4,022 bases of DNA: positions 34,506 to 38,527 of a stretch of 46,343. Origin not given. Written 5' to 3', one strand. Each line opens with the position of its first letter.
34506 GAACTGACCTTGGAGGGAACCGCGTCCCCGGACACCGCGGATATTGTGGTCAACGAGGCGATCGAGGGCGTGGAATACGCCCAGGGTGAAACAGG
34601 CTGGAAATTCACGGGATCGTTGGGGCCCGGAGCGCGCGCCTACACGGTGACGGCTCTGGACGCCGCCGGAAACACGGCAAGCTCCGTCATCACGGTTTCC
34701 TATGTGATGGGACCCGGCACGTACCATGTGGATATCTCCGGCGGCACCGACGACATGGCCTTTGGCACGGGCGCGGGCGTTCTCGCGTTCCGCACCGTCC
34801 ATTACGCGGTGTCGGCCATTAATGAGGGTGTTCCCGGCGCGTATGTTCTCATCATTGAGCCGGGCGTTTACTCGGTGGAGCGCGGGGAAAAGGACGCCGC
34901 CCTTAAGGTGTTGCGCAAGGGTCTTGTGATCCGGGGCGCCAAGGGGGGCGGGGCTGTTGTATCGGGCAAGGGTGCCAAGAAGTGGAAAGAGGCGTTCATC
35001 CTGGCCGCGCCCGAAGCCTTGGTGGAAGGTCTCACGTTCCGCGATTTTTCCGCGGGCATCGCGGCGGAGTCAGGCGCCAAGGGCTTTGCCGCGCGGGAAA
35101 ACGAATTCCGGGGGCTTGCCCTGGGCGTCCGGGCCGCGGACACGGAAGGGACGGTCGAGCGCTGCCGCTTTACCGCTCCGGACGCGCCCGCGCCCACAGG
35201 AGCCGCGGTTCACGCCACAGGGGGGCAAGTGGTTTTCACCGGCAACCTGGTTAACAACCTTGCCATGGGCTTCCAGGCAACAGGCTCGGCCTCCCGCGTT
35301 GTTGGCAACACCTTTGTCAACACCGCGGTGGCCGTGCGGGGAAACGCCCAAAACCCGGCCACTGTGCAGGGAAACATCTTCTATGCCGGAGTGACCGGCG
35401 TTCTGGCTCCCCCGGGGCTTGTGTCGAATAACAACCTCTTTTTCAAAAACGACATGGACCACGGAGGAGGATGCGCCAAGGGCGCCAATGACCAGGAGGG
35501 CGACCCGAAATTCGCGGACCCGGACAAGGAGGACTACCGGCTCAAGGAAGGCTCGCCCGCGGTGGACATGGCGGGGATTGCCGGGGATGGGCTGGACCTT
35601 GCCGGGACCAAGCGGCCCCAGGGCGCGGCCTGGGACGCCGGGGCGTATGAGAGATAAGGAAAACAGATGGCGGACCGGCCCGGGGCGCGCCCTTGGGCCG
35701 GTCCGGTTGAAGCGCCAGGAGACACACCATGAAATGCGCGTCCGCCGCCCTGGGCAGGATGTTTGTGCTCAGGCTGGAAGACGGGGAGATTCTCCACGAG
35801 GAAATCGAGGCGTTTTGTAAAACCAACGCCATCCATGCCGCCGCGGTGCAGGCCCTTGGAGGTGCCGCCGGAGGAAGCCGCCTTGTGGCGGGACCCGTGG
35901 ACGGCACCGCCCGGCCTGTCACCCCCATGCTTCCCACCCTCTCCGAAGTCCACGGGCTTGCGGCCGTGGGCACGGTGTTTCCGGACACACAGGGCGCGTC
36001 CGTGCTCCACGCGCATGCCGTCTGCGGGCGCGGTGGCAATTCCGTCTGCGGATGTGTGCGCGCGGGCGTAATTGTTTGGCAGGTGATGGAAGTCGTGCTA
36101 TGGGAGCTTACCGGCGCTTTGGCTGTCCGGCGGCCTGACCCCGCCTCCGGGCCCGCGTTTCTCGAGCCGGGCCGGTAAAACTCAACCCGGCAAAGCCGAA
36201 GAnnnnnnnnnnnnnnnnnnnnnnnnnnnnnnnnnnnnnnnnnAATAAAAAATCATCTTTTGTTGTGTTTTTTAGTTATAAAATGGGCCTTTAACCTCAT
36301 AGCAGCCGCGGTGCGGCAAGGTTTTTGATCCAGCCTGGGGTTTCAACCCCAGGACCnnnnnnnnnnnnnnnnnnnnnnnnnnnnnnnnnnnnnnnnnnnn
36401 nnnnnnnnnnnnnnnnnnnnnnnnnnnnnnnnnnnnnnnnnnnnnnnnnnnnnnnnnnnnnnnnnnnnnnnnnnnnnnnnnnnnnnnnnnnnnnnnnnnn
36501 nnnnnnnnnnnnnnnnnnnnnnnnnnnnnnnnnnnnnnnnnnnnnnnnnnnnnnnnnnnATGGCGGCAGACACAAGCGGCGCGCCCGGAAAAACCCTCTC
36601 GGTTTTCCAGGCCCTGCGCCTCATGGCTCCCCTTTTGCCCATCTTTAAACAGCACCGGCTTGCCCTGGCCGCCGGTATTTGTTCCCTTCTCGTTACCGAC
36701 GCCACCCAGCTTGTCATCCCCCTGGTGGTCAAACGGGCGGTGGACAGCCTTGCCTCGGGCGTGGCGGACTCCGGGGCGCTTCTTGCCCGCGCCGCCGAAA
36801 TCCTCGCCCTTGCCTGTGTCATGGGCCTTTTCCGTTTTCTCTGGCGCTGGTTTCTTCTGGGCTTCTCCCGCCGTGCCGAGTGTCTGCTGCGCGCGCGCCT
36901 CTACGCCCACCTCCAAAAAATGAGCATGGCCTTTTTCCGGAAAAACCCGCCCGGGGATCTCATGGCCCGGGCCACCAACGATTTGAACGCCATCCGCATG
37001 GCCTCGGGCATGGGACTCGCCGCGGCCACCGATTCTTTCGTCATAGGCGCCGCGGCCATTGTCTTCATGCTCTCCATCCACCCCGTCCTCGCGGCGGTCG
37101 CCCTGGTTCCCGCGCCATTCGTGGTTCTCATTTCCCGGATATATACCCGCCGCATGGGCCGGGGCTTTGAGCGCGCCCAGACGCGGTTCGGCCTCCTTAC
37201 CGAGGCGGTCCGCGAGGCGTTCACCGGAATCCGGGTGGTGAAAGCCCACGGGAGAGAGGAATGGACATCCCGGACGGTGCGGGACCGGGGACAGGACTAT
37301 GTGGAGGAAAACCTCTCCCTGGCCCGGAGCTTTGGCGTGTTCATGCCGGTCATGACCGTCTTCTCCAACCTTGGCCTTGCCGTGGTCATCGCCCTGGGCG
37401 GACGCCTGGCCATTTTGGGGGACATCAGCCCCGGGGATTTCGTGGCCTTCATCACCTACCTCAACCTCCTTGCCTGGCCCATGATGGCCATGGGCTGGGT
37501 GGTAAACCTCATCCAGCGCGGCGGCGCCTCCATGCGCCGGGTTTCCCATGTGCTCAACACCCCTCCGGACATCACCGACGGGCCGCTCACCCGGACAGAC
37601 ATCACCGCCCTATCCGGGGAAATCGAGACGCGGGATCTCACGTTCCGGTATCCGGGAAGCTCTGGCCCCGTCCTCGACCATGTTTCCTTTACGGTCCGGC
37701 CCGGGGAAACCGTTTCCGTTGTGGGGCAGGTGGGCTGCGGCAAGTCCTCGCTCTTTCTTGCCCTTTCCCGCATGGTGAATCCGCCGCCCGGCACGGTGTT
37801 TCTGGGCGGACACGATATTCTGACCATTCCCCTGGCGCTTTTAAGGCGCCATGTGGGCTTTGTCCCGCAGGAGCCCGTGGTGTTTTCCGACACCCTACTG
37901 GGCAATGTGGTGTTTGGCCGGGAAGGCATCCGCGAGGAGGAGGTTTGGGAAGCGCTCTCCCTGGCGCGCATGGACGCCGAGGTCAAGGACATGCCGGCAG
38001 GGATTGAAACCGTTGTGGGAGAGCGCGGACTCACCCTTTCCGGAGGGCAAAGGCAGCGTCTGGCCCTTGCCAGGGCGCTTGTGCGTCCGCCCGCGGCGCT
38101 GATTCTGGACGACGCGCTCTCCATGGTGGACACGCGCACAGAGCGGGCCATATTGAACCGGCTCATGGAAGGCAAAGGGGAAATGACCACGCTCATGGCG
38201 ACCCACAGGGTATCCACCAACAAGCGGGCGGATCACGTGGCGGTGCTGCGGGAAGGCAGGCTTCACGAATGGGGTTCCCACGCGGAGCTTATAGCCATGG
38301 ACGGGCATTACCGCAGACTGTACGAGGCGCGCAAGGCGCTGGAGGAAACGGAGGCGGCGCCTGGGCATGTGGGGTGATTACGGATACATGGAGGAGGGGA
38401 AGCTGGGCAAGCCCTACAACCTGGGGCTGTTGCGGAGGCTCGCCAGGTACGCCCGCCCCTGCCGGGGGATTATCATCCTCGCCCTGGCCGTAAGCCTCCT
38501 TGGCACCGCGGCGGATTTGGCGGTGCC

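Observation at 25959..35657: A 3,232-aa surface-type giant protein with an unusual domain order and no recognisable anchoring or secretion module beyond a Sec signal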

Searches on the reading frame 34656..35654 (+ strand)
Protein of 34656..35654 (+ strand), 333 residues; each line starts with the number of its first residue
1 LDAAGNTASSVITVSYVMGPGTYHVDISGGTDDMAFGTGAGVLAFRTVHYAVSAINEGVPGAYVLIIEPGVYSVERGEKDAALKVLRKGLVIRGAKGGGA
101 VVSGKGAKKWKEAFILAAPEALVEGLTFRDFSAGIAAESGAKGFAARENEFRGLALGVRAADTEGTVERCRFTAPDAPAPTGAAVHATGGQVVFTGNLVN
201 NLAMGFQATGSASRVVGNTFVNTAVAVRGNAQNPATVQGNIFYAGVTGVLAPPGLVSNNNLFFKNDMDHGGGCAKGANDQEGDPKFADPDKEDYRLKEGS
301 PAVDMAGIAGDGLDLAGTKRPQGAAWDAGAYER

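Call 31: search_solved_structures(query=window:34656-35654:+, max_evalue=1, show_alignments=2)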
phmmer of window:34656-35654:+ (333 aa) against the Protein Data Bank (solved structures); distinct sequences matched with E-value up to 1: 0.

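Call 40: search_protein_families(library=pfam, proteins=[window:34656-35654:+], max_evalue=1)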
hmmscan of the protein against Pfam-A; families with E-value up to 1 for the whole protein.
window:34656-35654:+ (333 aa): 3 families
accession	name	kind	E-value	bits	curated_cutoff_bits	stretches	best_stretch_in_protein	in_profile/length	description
PF13229.12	Beta_helix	-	9.1e-06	25.8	25.9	1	123-248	13-141/158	Right handed beta helix region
PF05048.19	NosD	-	1.6e-05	24.9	23.6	1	106-267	18-169/212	Periplasmic copper-binding protein (NosD)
PF17161.10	DUF5123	-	0.0071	17.9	35.1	1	226-304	19-106/113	Domain of unknown function (DUF5123)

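Call 41: search_protein_families(library=ncbifam, proteins=[window:34656-35654:+], max_evalue=1)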
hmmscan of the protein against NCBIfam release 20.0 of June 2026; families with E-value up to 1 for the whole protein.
window:34656-35654:+ (333 aa): 2 families
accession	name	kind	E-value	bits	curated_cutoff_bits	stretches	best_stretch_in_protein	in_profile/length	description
NF041518.1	choice_anch_Q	domain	6.6e-08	32.7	25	1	293-332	16-56/58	choice-of-anchor Q domain-containing protein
TIGR04247.1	NosD_copper_fam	subfamily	0.0053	15.4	300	1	85-174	26-117/377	nitrous oxide reductase family maturation protein NosD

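Call 88: search_solved_structures(query=A3, max_evalue=10, show_alignments=2)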
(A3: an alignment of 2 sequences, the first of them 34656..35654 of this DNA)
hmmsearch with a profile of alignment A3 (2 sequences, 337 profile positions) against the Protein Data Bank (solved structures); distinct sequences matched with E-value up to 10: 3.
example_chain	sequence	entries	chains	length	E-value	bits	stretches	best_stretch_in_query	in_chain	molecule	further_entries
5gkq_A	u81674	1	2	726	0.0033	20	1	210-283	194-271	AlyGC mutant - R241A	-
5gkd_A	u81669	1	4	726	0.0091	18.5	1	210-283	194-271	AlyGC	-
9rx2_A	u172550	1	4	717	0.17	14.4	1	276-308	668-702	Parallel beta-helix repeat protein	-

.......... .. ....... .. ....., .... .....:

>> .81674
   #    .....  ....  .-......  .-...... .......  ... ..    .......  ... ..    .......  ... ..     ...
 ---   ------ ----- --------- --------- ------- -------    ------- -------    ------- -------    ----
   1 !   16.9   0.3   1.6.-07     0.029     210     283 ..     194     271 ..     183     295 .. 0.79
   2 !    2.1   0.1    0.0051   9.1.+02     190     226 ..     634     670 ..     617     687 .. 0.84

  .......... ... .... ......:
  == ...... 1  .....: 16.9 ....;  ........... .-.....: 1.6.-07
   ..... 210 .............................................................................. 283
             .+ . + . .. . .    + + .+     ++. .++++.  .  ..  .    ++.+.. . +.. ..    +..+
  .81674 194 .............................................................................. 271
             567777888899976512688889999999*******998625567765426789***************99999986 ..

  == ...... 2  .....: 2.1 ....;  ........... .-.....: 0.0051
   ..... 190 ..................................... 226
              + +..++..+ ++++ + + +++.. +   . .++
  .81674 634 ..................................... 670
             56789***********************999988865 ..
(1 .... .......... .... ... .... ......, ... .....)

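Call 97: predict_structure(alignment_id=A3)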
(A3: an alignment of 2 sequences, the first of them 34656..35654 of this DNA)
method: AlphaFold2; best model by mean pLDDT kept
length: 333 residues; sequences in the alignment: 2
mean_pLDDT: 55.3   pTM: 0.62
mean pLDDT of the five models: 55.3, 53.0, 52.6, 46.9, 38.7
residues with pLDDT >= 90: 0; 70-90: 100; 50-70: 84; < 50: 149
segments of 3 or more residues with pLDDT < 50: 1-89, 93-99, 103-111, 266-274, 301-333
pLDDT, mean of each block of 10 residues (from residue 1): 37 35 38 30 28 32 39 41 42 45 46 57 66 69 74 78 84 66 77 85 78 81 71 74 64 67 54 56 61 56 39 35 30 24
secondary structure, 60 per line:
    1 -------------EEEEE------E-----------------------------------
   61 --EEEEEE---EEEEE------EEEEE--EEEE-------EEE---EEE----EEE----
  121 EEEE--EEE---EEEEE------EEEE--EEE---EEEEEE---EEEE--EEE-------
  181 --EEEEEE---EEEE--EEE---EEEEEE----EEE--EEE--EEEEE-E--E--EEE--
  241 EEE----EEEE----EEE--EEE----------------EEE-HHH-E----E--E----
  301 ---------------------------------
elements in order: E14-18 E63-68 E72-76 E83-87 E90-93 E101-103 E107-109 E114-116 E121-124 E127-129 E133-137 E144-147 E150-152 E156-161 E165-168 E171-173 E183-188 E192-195 E198-200 E204-209 E214-216 E219-221 E224-228 E236-238 E241-243 E248-251 E256-258 E261-263 E280-282

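Call 99: fold_search(model_id=the predicted structure, library=pdb)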
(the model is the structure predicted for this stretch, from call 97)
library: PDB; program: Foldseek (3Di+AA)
matches with E <= 10: 341; with E <= 0.001: 0
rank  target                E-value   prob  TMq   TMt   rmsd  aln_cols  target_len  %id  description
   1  1ofm_A                2.3e-02  0.72  0.22  0.17  12.0       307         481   12  CRYSTAL STRUCTURE OF CHONDROITINASE B COMPLEXED TO CHONDROITIN 4-SULFATE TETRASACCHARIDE (released 2004-04-19)
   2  4xqf                  2.5e-02  1.00  0.33  0.20   7.0       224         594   15  Tailspike protein mutant E372Q (delta D470/N471) of E. coli bacteriophage HK620 (released 2016-01-27)
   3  4xnf                  2.7e-02  1.00  0.34  0.21   6.4       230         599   14  Tailspike protein double mutant D339A/E372Q of E. coli bacteriophage HK620 (released 2016-01-27)
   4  7o78_B                3.3e-02  0.85  0.31  0.22  13.8       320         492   12  Structure of the PL6 family chondroitinase B from Pseudopedobacter saltans, Pedsa3807 (released 2021-07-28)
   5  4xkv                  3.5e-02  1.00  0.38  0.23   7.4       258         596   15  Tailspike protein mutant D339N of E. coli bacteriophage HK620 (released 2016-01-20)
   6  4xn0                  3.5e-02  0.97  0.28  0.17  10.8       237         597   15  Tailspike protein mutant E372A of E. coli bacteriophage HK620 (released 2016-01-27)
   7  5mqp_C                3.5e-02  0.41  0.20  0.13  14.8       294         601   10  Glycoside hydrolase BT_1002 (released 2017-04-05)
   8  4xkw_A                5.8e-02  0.99  0.32  0.20   7.3       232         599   16  Tailspike protein mutant D339N of E. coli bacteriophage HK620 in complex with pentasaccharide (released 2016-01-20)
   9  6k0v_A                6.4e-02  0.92  0.33  0.21   9.7       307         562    8  Catalytic domain of GH87 alpha-1,3-glucanase D1069A in complex with tetrasaccharides (released 2019-12-25)
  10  8oq1                  6.4e-02  0.66  0.24  0.13  11.0       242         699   11  Crystal structure of tailspike depolymerase (APK14_gp49) from Acinetobacter phage vB_AbaP_APK14 (released 2023-06-07)
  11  7dmk_A                6.4e-02  0.35  0.22  0.12  12.5       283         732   14  PL6 alginate lyase BcAlyPL6 (released 2021-10-06)
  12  6g0x_A                6.7e-02  0.97  0.33  0.20   9.3       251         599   12  TAILSPIKE PROTEIN OF E. COLI BACTERIOPHAGE HK620 IN COMPLEX WITH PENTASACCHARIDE (released 2018-04-04)
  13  5w6p_F                7.8e-02  0.25  0.20  0.12  12.8       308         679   10  Crystal structure of Bacteriophage CBA120 tailspike protein 2 enzymatically active domain (TSP2dN, orf211) (released 2018-10-24)
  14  1dbg_A                8.2e-02  0.51  0.24  0.18  12.2       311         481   12  CRYSTAL STRUCTURE OF CHONDROITINASE B (released 2000-01-12)
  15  6gvr_A                8.6e-02  1.00  0.37  0.22   7.2       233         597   15  TAILSPIKE PROTEIN MUTANT E372Q (DELTA N471/S472) OF E. COLI BACTERIOPHAGE HK620 IN COMPLEX WITH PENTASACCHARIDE (released 2018-07-11)
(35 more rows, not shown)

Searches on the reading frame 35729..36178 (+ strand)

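Call 9: search_protein_families(library=pfam, proteins=[window:35729-36178:+], max_evalue=0.001)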
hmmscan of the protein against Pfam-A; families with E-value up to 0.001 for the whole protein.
window:35729-36178:+ (149 aa): 1 family
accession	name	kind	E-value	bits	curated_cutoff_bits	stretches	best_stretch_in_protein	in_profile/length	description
PF03479.20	PCC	-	1.1e-19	71.3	25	1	10-128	1-116/117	Plants and Prokaryotes Conserved (PCC) domain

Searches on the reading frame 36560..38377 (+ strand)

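Call 9: search_protein_families(library=pfam, proteins=[window:36560-38377:+], max_evalue=0.001)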
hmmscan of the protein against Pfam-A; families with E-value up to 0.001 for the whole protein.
window:36560-38377:+ (605 aa): 3 families
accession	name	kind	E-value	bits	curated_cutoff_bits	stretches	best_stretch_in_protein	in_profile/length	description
PF00664.28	ABC_membrane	-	6.8e-41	141.2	28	1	37-308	2-274/274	ABC transporter transmembrane region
PF00005.33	ABC_tran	-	5.7e-27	95.4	25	1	372-520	1-136/137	ABC transporter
PF02463.25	SMC_N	-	0.00037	20.4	40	0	461-561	122-209/220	RecF/RecN/SMC N terminal domain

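Call 100: search_protein_families(library=ncbifam, proteins=[window:36560-38377:+], max_evalue=0.00001)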
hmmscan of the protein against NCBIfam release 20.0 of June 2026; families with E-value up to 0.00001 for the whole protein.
window:36560-38377:+ (605 aa): 164 families (the best 25 are shown)
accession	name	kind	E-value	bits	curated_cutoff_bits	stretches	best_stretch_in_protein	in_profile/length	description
NF008055.0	PRK10789.1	equivalog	1.2e-113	380.6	845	1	20-591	2-571/590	SmdA family multidrug ABC transporter permease/ATP-binding protein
TIGR02203.1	MsbA_lipidA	equivalog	4.4e-107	358.9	602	1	25-589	5-567/572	lipid A export permease/ATP-binding protein MsbA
TIGR02204.1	MsbA_rel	hypoth_equivalog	2.6e-101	340.1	780.4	1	19-588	3-572/576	ABC transporter, permease/ATP-binding protein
NF052233.1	CphA_assoc_ABC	equivalog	6.8e-101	338.8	880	1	30-599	180-751/766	cyanophycin metabolism-associated ABC transporter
TIGR00958.1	3a01208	subfamily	2.2e-93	313.8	874.6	1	21-587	148-710/711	antigen peptide transporter 2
TIGR01846.1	type_I_sec_HlyB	subfamily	8.5e-86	288.7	725.55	1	28-590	133-691/694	type I secretion system permease/ATPase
TIGR03797.1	NHLM_micro_ABC2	equivalog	3.1e-82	277.1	709.4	1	24-588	126-682/686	NHLP bacteriocin export ABC transporter permease/ATPase subunit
NF008381.0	PRK11176.1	equivalog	3.3e-82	276.7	867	1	13-589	7-577/582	lipid A ABC transporter ATP-binding protein/permease MsbA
TIGR03796.1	NHLM_micro_ABC1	equivalog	3.9e-76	256.7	853.3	1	26-587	146-708/710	NHLP family bacteriocin export ABC transporter peptidase/permease/ATPase subunit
TIGR03375.1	type_I_sec_LssB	subfamily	4.1e-75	253.4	693.1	1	89-578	203-689/696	type I secretion system permease/ATPase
NF010178.0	PRK13657.1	equivalog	6.5e-75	252.7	733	1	25-598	10-577/588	glucan ABC transporter ATP-binding protein/ permease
NF045513.1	HepA_fam_ABC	equivalog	1.2e-72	245.3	725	1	86-588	106-606/610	heterocyst formation ABC transporter subunit HepA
NF000474.1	tet_ABC_46_A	exception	1.4e-71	241.7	1250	1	42-592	22-569/574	tetracycline efflux ABC transporter Tet(46) subunit A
NF008056.1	PRK10790.1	equivalog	2.3e-71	241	746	1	24-597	13-581/584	SmdB family multidrug efflux ABC transporter permease/ATP-binding protein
TIGR01193.1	bacteriocin_ABC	subfamily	8.3e-71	239.4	523.85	1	30-589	153-707/708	peptide cleavage/export ABC transporter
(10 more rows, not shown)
